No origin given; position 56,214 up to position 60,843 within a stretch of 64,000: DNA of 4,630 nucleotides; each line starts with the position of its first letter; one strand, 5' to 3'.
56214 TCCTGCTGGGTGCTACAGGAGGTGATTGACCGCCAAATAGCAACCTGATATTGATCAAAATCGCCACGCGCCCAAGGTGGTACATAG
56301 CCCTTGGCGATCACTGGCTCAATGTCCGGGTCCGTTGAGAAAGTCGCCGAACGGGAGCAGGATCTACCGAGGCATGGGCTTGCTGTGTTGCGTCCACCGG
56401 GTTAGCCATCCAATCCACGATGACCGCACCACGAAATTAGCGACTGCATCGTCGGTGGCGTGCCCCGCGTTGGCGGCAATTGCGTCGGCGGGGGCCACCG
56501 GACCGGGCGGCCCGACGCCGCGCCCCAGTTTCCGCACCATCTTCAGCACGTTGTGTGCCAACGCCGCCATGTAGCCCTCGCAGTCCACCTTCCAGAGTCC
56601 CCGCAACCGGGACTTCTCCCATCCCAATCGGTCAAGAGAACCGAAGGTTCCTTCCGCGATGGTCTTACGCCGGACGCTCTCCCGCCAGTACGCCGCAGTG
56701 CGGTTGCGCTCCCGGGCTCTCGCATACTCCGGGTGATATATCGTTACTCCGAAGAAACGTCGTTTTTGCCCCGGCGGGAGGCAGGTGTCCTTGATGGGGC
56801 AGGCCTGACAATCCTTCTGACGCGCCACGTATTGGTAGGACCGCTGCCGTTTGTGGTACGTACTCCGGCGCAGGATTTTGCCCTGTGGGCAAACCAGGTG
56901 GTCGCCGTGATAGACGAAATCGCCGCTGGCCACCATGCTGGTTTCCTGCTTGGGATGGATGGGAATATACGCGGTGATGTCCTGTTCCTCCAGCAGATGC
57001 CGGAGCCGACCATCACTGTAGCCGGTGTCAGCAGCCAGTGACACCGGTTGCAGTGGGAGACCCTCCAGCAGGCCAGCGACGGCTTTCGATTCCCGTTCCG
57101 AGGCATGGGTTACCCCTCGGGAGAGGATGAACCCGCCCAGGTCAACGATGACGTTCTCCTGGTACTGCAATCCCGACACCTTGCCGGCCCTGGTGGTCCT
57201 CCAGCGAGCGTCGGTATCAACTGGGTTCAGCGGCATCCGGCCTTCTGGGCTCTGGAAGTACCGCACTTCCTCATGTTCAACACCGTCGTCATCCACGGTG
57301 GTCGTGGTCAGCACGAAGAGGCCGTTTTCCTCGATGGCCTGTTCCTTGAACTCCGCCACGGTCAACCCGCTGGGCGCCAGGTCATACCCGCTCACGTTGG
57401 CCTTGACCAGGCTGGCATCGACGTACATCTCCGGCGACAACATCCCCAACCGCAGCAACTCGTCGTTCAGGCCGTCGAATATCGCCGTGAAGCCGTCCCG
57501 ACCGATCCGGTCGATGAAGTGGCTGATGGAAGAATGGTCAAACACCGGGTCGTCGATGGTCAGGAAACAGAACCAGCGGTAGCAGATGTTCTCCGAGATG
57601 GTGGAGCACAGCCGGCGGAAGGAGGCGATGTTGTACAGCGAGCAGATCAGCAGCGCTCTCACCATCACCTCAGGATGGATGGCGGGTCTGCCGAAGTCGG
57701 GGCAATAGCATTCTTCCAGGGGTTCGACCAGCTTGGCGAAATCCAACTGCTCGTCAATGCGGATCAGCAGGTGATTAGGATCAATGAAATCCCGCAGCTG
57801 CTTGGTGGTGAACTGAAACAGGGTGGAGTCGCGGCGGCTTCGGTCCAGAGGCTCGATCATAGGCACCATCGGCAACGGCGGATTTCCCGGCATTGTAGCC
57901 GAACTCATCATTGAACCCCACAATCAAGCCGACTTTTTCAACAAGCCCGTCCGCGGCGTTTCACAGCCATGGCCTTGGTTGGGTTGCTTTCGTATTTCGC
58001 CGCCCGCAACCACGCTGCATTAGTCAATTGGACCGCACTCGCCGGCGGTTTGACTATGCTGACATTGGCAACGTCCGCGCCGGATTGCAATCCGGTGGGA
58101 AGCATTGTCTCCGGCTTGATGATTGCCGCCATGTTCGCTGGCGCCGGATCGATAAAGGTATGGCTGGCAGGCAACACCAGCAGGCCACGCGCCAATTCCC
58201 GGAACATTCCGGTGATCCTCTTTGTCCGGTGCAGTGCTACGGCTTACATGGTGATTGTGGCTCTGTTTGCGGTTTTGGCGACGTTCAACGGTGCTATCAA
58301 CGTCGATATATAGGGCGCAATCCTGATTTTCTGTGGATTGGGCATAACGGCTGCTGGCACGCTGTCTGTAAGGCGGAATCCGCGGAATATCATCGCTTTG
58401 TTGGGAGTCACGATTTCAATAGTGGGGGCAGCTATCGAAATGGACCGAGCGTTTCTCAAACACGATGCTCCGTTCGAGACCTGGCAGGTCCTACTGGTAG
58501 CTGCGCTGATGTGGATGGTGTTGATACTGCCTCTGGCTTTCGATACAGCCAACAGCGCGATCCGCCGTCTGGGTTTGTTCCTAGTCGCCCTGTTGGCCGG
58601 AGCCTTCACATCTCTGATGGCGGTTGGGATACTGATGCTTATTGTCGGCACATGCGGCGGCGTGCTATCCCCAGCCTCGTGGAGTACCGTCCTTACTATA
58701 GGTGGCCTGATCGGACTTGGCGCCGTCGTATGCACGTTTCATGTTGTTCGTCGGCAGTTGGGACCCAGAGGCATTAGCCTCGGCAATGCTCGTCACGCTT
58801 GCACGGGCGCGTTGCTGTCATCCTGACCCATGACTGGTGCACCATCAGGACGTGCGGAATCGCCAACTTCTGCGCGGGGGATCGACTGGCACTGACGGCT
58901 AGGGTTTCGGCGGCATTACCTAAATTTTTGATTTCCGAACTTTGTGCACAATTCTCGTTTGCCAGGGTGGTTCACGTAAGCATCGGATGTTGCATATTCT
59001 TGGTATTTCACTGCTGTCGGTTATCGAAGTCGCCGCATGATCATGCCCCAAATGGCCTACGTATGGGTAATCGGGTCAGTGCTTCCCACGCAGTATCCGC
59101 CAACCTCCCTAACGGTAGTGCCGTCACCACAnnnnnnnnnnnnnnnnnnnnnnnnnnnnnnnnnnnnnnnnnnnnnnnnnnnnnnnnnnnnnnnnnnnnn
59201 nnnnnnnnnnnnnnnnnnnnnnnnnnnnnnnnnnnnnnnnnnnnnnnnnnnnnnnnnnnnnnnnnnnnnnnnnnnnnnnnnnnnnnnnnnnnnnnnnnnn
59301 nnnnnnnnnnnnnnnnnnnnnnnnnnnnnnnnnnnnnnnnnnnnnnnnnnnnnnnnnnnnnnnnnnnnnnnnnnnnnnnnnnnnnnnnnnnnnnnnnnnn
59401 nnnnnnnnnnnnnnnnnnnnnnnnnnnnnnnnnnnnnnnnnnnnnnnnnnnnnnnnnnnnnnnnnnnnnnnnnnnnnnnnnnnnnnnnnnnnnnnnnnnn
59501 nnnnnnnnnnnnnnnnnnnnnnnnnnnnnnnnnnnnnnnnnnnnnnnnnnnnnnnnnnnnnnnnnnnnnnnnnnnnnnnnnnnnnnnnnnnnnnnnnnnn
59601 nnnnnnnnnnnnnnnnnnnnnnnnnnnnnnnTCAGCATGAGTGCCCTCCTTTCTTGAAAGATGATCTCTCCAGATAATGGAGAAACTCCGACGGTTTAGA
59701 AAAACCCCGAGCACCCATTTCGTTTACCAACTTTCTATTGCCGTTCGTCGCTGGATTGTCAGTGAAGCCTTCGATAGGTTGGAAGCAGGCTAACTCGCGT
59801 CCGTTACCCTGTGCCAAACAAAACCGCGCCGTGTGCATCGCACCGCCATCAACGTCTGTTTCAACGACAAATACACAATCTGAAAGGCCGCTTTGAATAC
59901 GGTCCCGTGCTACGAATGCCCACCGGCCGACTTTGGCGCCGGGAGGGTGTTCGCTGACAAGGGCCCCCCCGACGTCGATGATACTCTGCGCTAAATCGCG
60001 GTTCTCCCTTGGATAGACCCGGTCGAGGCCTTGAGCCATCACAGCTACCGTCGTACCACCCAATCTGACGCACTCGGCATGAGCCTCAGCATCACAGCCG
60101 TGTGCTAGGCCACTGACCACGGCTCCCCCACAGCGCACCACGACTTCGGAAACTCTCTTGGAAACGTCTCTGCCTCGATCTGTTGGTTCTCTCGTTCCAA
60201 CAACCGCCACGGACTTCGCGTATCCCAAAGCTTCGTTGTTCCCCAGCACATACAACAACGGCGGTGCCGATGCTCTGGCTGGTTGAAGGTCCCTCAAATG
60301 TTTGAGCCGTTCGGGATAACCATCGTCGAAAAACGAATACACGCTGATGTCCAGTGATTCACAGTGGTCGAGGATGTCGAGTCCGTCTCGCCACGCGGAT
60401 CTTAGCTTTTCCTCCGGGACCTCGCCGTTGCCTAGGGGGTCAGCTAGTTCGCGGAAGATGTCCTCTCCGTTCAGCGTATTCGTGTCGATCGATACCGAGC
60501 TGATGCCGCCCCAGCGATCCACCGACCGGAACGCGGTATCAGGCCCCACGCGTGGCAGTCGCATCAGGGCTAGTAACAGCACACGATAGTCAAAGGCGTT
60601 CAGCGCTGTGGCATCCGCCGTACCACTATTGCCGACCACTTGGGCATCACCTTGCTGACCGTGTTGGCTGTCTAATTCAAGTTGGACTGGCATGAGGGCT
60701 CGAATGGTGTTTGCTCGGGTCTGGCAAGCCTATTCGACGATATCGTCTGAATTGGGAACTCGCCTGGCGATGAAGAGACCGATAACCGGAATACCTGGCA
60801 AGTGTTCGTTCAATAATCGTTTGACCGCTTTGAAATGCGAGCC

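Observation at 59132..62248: Four-gene operon: DprA/SLOG-like, PRTase, second DprA/SLOG-like, HAD phosphatase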

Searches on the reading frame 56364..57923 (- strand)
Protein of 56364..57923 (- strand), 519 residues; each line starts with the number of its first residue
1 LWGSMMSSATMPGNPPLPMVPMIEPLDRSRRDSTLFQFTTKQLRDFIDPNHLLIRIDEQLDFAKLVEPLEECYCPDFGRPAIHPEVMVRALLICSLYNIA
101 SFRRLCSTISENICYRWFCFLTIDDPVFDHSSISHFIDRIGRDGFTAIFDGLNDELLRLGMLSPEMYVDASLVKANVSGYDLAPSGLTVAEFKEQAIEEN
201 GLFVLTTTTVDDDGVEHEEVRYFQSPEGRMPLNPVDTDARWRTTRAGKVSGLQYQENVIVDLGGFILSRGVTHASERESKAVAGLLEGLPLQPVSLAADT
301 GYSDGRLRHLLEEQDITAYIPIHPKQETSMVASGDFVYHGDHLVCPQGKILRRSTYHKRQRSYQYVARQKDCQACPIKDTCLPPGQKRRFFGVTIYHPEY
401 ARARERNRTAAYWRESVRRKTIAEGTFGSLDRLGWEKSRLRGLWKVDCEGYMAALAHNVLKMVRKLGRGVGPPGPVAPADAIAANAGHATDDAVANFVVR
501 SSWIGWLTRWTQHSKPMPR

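Call 3: search_protein_families(library=pfam, proteins=[window:56364-57923:-], max_evalue=0.01)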
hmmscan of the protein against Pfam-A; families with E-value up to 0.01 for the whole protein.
window:56364-57923:- (519 aa): 3 families
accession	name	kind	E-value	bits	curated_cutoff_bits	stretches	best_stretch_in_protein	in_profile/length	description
PF05598.16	DUF772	-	6.8e-22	77.7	23.1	1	78-150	1-72/74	Transposase domain (DUF772)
PF13751.12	DDE_Tnp_1_6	-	1.1e-16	61.7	25.1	1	344-462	1-124/125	Transposase DDE domain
PF01609.27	DDE_Tnp_1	-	6.1e-10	39.6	23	1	237-458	21-199/200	Transposase DDE domain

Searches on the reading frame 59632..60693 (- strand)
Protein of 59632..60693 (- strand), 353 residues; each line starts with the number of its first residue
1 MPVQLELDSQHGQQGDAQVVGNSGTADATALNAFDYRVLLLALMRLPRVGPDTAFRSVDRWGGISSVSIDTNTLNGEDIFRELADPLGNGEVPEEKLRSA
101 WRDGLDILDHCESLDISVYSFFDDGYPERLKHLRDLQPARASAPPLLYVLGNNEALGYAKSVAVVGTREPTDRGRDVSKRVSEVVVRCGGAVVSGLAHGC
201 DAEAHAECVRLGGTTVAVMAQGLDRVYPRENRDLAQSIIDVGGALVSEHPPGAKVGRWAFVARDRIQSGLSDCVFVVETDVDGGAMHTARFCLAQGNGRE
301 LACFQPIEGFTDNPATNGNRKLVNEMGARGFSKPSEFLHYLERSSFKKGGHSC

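Call 3: search_protein_families(library=pfam, proteins=[window:59632-60693:-], max_evalue=0.01)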
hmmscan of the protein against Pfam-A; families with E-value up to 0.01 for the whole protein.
window:59632-60693:- (353 aa): 1 family
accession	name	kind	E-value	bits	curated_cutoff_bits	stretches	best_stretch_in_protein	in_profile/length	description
PF02481.21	DNA_processg_A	-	9.5e-54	182.2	29.6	1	111-326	2-206/212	DNA recombination-mediator protein A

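Call 4: search_protein_families(library=padloc, proteins=[window:59632-60693:-], max_evalue=0.01)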
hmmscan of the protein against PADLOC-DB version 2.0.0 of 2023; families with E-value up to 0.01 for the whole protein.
window:59632-60693:- (353 aa): 3 families
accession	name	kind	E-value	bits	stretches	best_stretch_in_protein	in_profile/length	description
PDLC03961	ShosA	-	5.6e-64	214.3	1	42-323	17-260/303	-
PDLC03927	PsyrA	-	6.5e-30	102.5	1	108-302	86-271/398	-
PDLC02997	ShosA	-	2.1e-24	84.4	1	117-292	93-263/327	-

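Call 5: search_protein_families(library=ncbifam, proteins=[window:59632-60693:-], max_evalue=0.01)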
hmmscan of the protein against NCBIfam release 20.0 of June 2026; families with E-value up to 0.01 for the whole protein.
window:59632-60693:- (353 aa): 2 families
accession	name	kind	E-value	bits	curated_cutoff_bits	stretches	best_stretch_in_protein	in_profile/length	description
TIGR00732.1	dprA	equivalog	1.3e-50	171.6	191.15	1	116-337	9-216/220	DNA-processing protein DprA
NF008007.0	PRK10736.1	equivalog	1.3e-37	129.9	495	1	119-342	75-284/374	DNA-protecting protein DprA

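Call 16: search_solved_structures(query=window:59632-60693:-, max_evalue=0.001, show_alignments=1)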
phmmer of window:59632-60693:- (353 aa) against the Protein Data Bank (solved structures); distinct sequences matched with E-value up to 0.001: 7.
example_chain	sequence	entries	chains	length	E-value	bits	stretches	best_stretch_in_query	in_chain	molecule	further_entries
8zva_A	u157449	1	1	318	1e-21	80.9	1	125-293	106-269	DNA processing protein DprA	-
9vzo_A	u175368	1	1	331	1.1e-21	80.7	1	125-293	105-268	DprA-like antitoxin protein ShosA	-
3maj_A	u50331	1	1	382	3.6e-20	75.8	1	114-324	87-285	DNA processing chain A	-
3uqz_A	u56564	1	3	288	5.7e-20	75.1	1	119-300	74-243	DNA processing protein DprA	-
5mll_A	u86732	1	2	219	1.2e-14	57.6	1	143-296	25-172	DNA processing chain A (DprA)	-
4ljr_A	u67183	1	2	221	1.2e-14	57.6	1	143-296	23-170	DNA processing chain A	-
4ljk_A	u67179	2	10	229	1.3e-14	57.5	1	143-296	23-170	DNA processing chain A (DprA)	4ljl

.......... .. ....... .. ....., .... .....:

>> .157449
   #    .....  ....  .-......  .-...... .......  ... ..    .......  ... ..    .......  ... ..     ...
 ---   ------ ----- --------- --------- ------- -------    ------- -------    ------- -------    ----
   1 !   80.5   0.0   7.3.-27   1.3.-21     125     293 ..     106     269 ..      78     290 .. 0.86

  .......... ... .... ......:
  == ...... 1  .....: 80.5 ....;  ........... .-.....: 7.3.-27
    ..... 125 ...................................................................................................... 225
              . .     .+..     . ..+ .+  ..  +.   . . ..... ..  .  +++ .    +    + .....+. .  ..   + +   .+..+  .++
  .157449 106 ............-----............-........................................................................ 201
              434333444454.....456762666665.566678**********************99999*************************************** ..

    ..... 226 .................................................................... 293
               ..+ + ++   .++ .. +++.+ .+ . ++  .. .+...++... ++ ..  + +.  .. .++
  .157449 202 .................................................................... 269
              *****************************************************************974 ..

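Call 43: find_encoding_contigs(protein=window:59632-60693:-, flank=10000, max_places=3)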
Protein window:59632-60693:- (353 aa): no gene with exactly this product is on record in the collection.

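Call 58: search_dna_similar(query=window:59632-60693:-, collection=phages, mode=protein, max_rows=25)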
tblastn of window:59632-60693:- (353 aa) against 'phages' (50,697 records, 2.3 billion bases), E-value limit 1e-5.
Records with a match: 42; places in all: 42; records where one place covers at least 80% of the query: 0.
Best place of each record, by identity: <60% 42.
By first word of the organism name: Bacteriophage 11; Listeria 6; Burkholderia 5; Gordonia 4; Salmonella 3; Pseudomonas 2; Escherichia 2; Acinetobacter 2; Peduovirus 2; Staphylococcus 1; and 4 more.
By host as written in the record: - 18; Listeria monocytogenes 6; Gordonia terrae 3612 4; Homo sapiens 2; Burkholderia gladioli 2; Burkholderia pseudomallei BP82 2; Pseudomonas aeruginosa isolate 20 1; Pseudomonas aeruginosa 02-5135 1; and 6 more.
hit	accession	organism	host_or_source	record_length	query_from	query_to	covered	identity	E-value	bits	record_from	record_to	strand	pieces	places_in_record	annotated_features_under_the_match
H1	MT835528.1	Bacteriophage sp.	human fecal samples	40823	94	353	74%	34.6%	7e-33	135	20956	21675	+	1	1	record has no annotation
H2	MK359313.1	Gordonia phage Vasanti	Gordonia terrae 3612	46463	77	343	76%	31.1%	2e-20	98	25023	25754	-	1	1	30: DprA-like DNA processing chain A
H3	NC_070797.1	Gordonia phage Vasanti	Gordonia terrae 3612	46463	77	343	76%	31.1%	2e-20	98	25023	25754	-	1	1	30: DprA-like DNA processing chain A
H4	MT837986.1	Bacteriophage sp.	human fecal samples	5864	107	341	67%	34.9%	1e-19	96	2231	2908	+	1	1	record has no annotation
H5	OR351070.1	Pseudomonas phage Riah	Pseudomonas aeruginosa isolate 20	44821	75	305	65%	34.3%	1e-15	84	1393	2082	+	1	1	DNA-processing protein A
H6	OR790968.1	Pseudomonas phage PfAC02a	Pseudomonas aeruginosa 02-5135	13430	117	323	59%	38.2%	4e-38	150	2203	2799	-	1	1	DNA processing protein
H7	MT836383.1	Bacteriophage sp.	human fecal samples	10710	116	341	64%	32.5%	1e-19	96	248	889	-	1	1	record has no annotation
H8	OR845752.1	Escherichia phage ECO95 1-6-1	Escherichia coli O157:H7 ATCC 43895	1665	126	342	61%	33.2%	2e-22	103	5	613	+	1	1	record has no annotation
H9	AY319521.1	Salmonella phage SopEPhi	-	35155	116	324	59%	34.4%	4e-27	118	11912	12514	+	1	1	unknown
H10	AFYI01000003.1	Salmonella enterica subsp. enterica serovar Infantis str. ...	Homo sapiens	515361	126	342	61%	32.7%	9e-22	102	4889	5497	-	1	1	DNA protecting protein DprA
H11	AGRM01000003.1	Salmonella enterica subsp. houtenae str. ATCC BAA-1581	Homo sapiens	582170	126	342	61%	32.7%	5e-21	100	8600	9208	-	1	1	DNA protecting protein DprA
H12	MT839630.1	Bacteriophage sp.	human fecal samples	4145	123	338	61%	32.1%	4e-21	100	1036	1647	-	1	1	record has no annotation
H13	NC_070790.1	Gordonia phage Bosnia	Gordonia terrae 3612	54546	106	296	54%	36.3%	2e-21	101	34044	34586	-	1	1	41: DprA-like DNA processing chain A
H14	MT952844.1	Gordonia phage Bosnia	Gordonia terrae 3612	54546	106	296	54%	36.3%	2e-21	101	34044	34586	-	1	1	41: DprA-like DNA processing chain A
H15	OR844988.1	Staphylococcus phage SA 1306 Kay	Staphylococcus aureus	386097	103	329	64%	30.4%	1e-20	99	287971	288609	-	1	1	record has no annotation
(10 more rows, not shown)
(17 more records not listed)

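Call 59: get_annotated_region(hit=H9, flank=3000)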
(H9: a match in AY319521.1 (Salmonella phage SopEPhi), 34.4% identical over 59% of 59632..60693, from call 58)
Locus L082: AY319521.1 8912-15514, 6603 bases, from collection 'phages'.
description: Salmonella phage SopEPhi, complete sequence.
organism: Salmonella phage SopEPhi (NCBI taxid 3118720)
taxonomy: Viruses; Duplodnaviria; Heunggongvirae; Uroviricota; Caudoviricetes; Peduoviridae; Felsduovirus; Felsduovirus SopEphi
host: -; source: -; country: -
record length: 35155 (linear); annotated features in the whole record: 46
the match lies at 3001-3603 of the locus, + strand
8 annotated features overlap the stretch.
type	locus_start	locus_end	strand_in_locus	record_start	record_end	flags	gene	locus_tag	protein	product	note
CDS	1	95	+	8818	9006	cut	-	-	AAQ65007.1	unknown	orf10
CDS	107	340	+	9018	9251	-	-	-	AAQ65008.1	unknown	similar to DinI-like protein in retron EC67; orf11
CDS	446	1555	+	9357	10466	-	-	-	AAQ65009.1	unknown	orf12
CDS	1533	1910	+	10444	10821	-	-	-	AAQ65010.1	unknown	orf13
CDS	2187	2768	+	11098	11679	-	-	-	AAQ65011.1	unknown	orf14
CDS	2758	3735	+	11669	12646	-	-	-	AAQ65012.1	unknown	orf15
CDS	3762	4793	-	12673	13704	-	-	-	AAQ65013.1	unknown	similar to portal vector protein gpQ in bacteriophage P2; orf16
CDS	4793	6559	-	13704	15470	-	-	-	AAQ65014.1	unknown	similar to ATP charging protein gpP in bacteriophage P2; orf17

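Call 60: get_annotated_region(hit=H6, flank=3000)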
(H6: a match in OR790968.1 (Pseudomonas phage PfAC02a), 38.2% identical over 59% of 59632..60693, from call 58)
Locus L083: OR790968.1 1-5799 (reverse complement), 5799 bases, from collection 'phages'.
description: Pseudomonas phage PfAC02a, complete genome.
organism: Pseudomonas phage PfAC02a (NCBI taxid 3097444)
taxonomy: Viruses; Monodnaviria; Loebvirae; Hofneiviricota; Faserviricetes; Tubulavirales; Inoviridae
host: Pseudomonas aeruginosa 02-5135; source: -; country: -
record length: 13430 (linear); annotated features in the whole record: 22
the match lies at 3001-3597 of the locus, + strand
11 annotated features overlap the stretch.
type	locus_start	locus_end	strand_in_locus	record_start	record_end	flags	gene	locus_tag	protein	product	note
CDS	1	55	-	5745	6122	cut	-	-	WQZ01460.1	hypothetical protein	ORF11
CDS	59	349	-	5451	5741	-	-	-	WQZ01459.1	DUF5447 family protein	ORF10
CDS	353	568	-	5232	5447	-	-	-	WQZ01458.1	hypothetical protein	ORF9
CDS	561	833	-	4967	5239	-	-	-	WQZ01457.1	excisionase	ORF8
CDS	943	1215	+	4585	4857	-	-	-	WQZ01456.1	repressor protein C/putative transcriptional regulator with an HTH domain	ORF7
CDS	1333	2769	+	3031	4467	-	-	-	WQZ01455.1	HAD family hydrolase/phosphoribosyltransferase domain protein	ORF6; HAD family hydrolase/phosphorybosil transferase domain (ShosT)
CDS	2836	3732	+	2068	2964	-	-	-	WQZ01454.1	DNA processing protein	ORF5; DNA processing protein DprA (ShosA)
CDS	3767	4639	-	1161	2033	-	-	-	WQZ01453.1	KwaB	ORF4; KwaB (Kiwa)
CDS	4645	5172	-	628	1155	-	-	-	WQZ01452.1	KwaA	ORF3; KwaA (Kiwa)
CDS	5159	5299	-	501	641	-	-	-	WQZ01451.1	hypothetical protein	ORF2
CDS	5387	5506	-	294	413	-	-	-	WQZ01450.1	hypothetical protein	ORF1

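Call 64: search_protein_families(library=padloc, proteins=[L083:1333-2769:+, L083:2836-3732:+, L082:2187-2768:+, L082:2758-3735:+], max_evalue=0.001)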
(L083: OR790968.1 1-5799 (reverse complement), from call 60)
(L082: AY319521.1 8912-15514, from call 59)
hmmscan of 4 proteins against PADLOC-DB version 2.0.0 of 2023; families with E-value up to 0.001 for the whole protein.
L083:1333-2769:+ (478 aa): 2 families
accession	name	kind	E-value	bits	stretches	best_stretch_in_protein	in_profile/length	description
PDLC03962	ShosT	-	1e-17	62.8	1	234-391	71-214/237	-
PDLC03928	PsyrT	-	2.8e-08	30.5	1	256-389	557-685/689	-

L083:2836-3732:+ (298 aa): 3 families
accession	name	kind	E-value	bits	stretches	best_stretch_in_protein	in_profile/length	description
PDLC03961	ShosA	-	2.2e-73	245.2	1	30-237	54-263/303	-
PDLC03927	PsyrA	-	2.9e-35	120.2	1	47-239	86-279/398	-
PDLC02997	ShosA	-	2.6e-34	116.9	1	52-230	92-270/327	-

L082:2187-2768:+ (193 aa): 3 families
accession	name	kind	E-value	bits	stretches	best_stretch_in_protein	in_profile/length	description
PDLC03962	ShosT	-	6.1e-17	60.3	1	38-187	55-210/237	-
PDLC03928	PsyrT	-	6.9e-10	35.8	1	44-190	546-686/689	-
PDLC02866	DpdF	-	0.00026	18.7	1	133-185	202-251/255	DpdF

L082:2758-3735:+ (325 aa): 3 families
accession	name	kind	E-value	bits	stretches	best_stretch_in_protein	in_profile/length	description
PDLC03961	ShosA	-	4.6e-71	237.6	1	41-277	35-260/303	-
PDLC02997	ShosA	-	3.3e-29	100.2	1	80-259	93-271/327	-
PDLC03927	PsyrA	-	1.4e-28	98.1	1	81-294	93-298/398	-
